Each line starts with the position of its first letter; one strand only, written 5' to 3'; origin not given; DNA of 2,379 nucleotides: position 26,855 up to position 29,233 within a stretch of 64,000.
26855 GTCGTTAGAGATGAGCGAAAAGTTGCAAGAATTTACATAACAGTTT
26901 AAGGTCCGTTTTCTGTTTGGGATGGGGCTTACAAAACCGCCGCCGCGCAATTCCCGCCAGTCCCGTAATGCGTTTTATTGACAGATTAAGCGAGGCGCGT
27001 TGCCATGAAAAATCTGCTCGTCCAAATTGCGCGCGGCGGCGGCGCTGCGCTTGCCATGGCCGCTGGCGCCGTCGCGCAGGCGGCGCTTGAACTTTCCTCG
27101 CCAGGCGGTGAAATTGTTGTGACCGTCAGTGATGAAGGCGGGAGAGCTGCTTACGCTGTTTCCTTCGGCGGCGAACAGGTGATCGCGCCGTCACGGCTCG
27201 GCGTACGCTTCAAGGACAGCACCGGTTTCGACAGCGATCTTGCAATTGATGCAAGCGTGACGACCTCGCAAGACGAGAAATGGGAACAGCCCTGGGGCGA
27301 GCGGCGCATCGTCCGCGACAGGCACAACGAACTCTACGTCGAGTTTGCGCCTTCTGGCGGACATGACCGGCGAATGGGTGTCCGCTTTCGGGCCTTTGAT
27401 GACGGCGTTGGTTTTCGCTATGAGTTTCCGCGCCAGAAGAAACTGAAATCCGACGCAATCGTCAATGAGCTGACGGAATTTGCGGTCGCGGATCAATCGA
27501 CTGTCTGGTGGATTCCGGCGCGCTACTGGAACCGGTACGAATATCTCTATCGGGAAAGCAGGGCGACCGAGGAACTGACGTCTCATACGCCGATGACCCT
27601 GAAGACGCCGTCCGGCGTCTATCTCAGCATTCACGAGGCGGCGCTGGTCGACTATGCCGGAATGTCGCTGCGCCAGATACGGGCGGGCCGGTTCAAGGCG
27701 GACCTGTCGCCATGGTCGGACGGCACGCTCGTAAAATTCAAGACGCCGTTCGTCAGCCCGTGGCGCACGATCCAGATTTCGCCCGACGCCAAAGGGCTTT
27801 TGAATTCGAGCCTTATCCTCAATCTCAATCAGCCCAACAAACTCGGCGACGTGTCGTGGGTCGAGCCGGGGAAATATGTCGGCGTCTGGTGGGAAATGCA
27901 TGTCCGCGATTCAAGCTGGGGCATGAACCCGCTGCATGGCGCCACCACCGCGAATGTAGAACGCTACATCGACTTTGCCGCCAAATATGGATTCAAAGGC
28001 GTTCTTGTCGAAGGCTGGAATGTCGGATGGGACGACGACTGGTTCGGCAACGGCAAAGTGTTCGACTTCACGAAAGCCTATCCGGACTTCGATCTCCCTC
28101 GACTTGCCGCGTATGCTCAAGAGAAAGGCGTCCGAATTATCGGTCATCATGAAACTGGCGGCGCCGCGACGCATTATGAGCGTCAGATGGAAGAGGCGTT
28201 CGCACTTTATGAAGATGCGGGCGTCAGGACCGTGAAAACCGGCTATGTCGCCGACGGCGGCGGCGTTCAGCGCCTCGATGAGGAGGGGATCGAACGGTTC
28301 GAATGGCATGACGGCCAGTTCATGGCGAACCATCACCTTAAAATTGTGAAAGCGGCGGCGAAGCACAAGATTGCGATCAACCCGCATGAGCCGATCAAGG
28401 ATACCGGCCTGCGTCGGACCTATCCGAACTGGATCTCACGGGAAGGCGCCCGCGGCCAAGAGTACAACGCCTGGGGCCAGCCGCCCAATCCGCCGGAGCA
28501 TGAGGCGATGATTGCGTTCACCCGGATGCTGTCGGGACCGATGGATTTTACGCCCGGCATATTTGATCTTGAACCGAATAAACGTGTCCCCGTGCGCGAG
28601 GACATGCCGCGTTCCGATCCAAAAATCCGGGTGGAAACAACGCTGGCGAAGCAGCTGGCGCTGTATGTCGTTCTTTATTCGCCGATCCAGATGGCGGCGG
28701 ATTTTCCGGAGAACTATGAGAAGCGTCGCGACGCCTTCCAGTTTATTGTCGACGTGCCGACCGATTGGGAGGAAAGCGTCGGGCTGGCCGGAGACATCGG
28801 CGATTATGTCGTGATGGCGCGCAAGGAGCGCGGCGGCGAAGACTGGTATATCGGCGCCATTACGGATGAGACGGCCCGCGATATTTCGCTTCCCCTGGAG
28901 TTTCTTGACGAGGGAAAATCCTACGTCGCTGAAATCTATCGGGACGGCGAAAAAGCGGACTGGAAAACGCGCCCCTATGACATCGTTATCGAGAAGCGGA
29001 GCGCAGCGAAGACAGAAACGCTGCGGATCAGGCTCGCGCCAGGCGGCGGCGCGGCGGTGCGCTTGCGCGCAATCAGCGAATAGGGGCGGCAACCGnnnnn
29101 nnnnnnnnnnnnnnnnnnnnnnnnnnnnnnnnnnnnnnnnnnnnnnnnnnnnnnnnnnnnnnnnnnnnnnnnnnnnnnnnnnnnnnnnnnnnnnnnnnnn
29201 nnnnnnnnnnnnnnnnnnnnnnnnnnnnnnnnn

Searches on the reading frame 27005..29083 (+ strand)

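Call 70: search_protein_families(library=pfam, proteins=[window:27005-29083:+], max_evalue=0.00001)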
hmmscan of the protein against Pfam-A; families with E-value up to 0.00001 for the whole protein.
window:27005-29083:+ (692 aa): 3 families
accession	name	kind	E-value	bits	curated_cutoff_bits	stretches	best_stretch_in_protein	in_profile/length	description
PF10566.15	Glyco_hydro_97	-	4.8e-111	371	32.5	1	282-585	1-275/275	Glycoside hydrolase 97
PF14508.12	GH97_N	-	6.9e-67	225.7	25.3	1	30-277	1-229/229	Glycosyl-hydrolase 97 N-terminal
PF14509.12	GH97_C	-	1.5e-31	108.9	25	1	587-687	1-96/97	Glycosyl-hydrolase 97 C-terminal, oligomerisation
